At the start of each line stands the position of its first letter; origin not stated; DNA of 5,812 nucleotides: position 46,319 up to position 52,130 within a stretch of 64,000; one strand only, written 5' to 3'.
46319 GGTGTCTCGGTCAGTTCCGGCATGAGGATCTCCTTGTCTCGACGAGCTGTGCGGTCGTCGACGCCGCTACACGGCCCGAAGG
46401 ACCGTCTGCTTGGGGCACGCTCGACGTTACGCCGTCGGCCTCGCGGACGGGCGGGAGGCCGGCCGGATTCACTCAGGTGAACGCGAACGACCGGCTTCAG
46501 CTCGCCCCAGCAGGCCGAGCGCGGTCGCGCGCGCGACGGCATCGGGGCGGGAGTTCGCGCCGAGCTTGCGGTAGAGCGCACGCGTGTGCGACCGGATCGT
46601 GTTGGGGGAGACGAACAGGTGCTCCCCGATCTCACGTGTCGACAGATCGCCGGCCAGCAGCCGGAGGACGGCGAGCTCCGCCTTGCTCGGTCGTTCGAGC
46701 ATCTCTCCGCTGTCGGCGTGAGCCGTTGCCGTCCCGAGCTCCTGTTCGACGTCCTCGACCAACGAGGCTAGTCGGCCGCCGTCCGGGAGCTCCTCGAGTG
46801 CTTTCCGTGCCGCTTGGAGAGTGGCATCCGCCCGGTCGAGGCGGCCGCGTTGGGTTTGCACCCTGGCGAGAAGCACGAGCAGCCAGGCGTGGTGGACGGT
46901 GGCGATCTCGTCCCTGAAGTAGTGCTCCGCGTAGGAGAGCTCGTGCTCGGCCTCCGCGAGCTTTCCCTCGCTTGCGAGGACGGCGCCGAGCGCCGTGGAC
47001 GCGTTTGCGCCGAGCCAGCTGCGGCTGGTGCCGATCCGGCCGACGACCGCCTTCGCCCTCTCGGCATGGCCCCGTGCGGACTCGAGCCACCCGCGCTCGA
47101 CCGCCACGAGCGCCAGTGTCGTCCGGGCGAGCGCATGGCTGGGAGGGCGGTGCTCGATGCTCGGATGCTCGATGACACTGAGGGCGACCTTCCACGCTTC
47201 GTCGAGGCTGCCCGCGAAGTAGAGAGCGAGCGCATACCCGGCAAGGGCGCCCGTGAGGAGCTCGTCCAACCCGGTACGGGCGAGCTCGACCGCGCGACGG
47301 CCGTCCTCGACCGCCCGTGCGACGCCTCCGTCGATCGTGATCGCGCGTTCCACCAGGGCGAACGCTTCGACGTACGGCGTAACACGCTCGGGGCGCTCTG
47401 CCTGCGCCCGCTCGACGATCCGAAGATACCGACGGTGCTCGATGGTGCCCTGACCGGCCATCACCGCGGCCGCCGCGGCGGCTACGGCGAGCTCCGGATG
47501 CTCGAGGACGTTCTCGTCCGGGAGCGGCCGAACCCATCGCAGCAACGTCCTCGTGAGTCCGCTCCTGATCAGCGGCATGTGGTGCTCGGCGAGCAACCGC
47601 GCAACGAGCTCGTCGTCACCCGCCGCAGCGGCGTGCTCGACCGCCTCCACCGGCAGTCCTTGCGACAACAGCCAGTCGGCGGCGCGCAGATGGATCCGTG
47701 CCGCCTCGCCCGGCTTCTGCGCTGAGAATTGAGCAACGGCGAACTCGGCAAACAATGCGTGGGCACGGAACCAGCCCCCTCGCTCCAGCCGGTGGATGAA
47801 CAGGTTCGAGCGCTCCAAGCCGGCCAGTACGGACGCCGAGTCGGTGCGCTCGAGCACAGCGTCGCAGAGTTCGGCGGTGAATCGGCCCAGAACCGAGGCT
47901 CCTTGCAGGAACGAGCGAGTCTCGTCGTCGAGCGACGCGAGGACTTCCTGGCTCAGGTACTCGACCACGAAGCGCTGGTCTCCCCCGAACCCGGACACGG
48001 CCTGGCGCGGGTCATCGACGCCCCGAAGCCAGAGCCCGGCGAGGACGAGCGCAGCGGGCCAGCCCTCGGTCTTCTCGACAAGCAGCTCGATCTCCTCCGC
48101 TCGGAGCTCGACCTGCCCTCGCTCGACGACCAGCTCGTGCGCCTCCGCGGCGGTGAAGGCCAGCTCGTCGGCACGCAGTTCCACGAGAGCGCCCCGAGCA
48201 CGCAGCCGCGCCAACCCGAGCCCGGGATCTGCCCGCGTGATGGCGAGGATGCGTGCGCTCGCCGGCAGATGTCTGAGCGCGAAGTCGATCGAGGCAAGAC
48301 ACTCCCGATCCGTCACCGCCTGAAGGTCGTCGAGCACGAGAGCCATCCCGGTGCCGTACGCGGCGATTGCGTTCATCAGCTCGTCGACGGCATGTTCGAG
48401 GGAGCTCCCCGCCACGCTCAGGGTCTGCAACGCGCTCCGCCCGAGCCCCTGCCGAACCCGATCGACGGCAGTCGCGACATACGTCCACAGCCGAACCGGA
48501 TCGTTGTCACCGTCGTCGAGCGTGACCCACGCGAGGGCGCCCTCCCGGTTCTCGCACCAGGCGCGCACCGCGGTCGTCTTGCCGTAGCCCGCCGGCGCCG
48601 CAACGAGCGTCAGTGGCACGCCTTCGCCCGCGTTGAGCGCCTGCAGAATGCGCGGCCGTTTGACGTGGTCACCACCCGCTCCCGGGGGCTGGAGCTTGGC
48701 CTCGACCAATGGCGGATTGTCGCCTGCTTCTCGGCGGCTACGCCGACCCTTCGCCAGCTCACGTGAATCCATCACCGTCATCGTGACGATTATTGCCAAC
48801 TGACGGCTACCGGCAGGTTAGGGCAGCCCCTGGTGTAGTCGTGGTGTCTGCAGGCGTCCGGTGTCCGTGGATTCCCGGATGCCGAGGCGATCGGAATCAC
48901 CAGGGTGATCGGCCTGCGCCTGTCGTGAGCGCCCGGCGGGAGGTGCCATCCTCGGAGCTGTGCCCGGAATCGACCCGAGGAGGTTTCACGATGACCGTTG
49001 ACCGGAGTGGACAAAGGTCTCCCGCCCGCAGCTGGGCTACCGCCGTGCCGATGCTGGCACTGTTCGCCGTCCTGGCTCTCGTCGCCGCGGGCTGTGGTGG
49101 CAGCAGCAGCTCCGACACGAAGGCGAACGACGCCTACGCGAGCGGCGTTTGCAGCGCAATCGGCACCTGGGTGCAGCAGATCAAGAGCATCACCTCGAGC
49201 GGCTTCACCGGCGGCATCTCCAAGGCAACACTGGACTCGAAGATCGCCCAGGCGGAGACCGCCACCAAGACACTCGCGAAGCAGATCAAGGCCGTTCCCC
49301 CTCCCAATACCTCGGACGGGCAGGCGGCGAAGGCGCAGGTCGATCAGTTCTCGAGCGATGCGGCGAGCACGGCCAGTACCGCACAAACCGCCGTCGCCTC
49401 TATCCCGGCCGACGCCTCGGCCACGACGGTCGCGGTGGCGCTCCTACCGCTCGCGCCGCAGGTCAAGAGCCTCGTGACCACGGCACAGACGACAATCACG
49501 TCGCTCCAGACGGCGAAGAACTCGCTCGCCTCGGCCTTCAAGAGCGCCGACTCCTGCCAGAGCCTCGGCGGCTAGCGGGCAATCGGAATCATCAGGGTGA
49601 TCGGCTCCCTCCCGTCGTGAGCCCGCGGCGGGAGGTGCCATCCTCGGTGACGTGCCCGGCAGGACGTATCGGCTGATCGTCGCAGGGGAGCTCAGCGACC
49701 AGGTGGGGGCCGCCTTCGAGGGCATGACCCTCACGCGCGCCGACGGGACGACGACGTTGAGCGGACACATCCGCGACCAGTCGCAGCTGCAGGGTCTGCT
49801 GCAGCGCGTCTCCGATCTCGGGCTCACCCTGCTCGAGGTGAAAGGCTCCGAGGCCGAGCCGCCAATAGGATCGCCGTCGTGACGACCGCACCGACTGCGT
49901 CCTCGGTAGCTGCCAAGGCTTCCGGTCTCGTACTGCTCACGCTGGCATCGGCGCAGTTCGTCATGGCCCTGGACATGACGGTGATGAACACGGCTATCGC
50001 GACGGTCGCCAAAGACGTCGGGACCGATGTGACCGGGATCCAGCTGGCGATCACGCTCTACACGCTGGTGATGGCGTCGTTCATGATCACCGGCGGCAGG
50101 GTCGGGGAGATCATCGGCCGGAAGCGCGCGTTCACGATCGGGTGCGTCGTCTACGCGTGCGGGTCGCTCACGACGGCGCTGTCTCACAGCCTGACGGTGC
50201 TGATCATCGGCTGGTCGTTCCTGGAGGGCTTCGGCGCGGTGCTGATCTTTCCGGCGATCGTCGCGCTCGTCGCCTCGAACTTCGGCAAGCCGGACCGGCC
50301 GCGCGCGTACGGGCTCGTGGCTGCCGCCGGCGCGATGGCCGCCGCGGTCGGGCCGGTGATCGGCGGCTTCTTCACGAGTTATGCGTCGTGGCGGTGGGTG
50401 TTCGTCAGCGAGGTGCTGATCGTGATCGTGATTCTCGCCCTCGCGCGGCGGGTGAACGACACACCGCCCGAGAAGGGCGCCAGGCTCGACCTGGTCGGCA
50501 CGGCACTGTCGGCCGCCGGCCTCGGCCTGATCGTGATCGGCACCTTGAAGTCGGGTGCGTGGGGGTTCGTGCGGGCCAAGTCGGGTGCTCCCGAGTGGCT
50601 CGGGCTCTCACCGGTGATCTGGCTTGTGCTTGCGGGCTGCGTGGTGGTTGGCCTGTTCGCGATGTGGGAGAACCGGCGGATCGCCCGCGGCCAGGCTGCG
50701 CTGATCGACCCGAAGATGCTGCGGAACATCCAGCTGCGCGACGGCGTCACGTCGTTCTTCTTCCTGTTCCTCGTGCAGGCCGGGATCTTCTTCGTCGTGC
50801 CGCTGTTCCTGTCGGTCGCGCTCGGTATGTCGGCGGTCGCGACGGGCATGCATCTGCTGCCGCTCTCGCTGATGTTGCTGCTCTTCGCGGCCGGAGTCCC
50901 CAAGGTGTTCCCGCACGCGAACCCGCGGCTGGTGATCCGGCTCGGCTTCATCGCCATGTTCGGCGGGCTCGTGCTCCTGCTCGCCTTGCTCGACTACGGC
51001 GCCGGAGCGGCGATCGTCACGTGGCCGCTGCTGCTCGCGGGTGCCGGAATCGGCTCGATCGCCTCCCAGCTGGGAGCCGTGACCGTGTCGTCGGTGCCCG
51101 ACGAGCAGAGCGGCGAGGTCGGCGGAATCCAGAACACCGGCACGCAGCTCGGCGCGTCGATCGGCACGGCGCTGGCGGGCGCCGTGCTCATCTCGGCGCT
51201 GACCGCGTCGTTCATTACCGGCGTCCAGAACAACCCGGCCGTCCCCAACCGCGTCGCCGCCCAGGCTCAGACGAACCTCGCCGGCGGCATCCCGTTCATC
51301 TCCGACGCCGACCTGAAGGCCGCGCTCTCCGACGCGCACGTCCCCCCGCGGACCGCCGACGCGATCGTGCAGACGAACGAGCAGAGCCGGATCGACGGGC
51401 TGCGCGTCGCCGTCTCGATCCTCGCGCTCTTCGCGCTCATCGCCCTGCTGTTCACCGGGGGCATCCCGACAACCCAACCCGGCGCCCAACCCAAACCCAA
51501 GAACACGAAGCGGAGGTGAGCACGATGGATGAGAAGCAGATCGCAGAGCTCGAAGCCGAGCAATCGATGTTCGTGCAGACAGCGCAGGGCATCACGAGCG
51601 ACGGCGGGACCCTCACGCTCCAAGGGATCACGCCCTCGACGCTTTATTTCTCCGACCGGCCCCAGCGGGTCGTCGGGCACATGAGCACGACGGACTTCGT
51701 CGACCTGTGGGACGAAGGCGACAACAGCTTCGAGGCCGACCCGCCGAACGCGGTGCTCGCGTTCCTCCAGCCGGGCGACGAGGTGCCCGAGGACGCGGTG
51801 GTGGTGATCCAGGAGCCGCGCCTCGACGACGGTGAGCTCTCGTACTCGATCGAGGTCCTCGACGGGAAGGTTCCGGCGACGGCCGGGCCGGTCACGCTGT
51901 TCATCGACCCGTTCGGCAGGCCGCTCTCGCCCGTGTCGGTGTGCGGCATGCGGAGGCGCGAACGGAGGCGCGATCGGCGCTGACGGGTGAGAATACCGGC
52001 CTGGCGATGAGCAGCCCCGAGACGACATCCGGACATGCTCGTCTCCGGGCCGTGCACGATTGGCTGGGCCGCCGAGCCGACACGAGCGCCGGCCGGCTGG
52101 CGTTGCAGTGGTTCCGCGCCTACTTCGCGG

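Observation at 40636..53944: tRNA-Arg(CCU) and a displaced copy of its 3' half bracket a 13.2-kb integrase-less gene block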

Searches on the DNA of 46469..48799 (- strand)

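Call 40: search_rna_families(source=L085, start=19400, end=19800, threshold=evalue, max_evalue=1, show_alignments=2)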
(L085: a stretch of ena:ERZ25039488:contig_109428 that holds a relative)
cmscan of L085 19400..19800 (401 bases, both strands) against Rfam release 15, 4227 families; matches with E-value up to 1: 1.
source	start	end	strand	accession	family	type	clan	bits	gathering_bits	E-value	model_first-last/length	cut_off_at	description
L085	19693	19762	+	RF03262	mir-1181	Gene; miRNA;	-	19.1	95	0.62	1-81/81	no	mir-1181 microRNA precursor family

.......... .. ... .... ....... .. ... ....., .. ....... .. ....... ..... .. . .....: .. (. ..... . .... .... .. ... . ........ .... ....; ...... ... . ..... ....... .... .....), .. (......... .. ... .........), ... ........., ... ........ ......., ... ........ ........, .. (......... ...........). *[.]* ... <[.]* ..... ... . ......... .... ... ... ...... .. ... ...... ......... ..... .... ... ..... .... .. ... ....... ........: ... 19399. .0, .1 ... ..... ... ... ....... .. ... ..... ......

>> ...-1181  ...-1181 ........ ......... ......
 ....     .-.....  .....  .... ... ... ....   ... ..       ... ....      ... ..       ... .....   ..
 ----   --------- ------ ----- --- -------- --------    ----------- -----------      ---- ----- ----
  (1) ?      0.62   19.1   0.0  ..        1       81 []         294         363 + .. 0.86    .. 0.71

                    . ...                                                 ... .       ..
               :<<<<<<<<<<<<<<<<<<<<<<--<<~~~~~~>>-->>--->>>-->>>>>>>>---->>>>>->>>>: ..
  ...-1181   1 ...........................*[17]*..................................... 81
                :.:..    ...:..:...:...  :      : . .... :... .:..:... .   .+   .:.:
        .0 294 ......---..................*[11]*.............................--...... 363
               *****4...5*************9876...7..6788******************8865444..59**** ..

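Call 43: search_rna_families(source=L085, start=3800, end=4300, threshold=evalue, max_evalue=1, show_alignments=2)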
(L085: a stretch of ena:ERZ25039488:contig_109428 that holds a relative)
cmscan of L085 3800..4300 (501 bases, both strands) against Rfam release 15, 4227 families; matches with E-value up to 1: 0.
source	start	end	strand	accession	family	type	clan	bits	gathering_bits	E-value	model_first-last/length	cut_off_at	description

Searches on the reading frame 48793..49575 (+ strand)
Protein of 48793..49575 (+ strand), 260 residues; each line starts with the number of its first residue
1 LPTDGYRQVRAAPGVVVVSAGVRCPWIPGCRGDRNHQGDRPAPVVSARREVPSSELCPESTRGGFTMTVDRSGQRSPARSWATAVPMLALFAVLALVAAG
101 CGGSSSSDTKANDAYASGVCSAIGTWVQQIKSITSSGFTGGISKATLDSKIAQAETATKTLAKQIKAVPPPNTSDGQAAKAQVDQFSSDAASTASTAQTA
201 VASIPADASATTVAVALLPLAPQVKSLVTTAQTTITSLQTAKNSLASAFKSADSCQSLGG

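Call 8: search_protein_families(library=pfam, proteins=[window:48793-49575:+], max_evalue=0.01)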
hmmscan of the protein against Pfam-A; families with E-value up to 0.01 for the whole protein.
window:48793-49575:+ (260 aa): 0 families

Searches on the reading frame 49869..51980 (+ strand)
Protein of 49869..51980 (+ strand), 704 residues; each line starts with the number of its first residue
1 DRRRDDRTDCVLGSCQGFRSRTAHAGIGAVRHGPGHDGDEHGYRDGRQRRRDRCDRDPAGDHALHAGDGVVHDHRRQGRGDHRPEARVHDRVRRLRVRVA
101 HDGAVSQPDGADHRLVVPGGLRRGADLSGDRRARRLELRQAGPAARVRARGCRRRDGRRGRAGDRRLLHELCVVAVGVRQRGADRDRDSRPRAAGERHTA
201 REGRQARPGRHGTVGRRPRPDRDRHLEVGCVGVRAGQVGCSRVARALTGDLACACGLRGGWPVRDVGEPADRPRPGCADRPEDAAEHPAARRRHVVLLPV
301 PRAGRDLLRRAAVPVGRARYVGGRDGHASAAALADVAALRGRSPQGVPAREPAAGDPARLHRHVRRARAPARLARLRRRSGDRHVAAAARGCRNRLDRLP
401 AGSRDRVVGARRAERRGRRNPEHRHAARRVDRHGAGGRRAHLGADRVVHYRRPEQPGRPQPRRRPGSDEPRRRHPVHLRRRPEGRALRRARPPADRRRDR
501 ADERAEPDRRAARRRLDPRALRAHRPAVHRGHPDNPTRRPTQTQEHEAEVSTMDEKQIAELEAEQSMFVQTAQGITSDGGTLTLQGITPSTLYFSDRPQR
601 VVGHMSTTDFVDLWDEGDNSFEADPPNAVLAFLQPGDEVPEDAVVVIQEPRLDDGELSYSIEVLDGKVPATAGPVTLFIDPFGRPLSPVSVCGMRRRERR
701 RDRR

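Call 55: search_protein_families(library=pfam, alignment_id=A2, max_evalue=0.01)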
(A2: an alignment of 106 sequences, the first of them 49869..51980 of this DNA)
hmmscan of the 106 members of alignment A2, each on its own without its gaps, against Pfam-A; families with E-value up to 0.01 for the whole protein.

A. member 1, window:49869-51980:+ (704 aa): 0 families

B. families by the number of members that match (of 106 scanned): 2 families
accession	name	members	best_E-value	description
PF07784.16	DUF1622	1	2.1e-22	Protein of unknown function (DUF1622)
PF19721.4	DUF6215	1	0.0079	Family of unknown function (DUF6215)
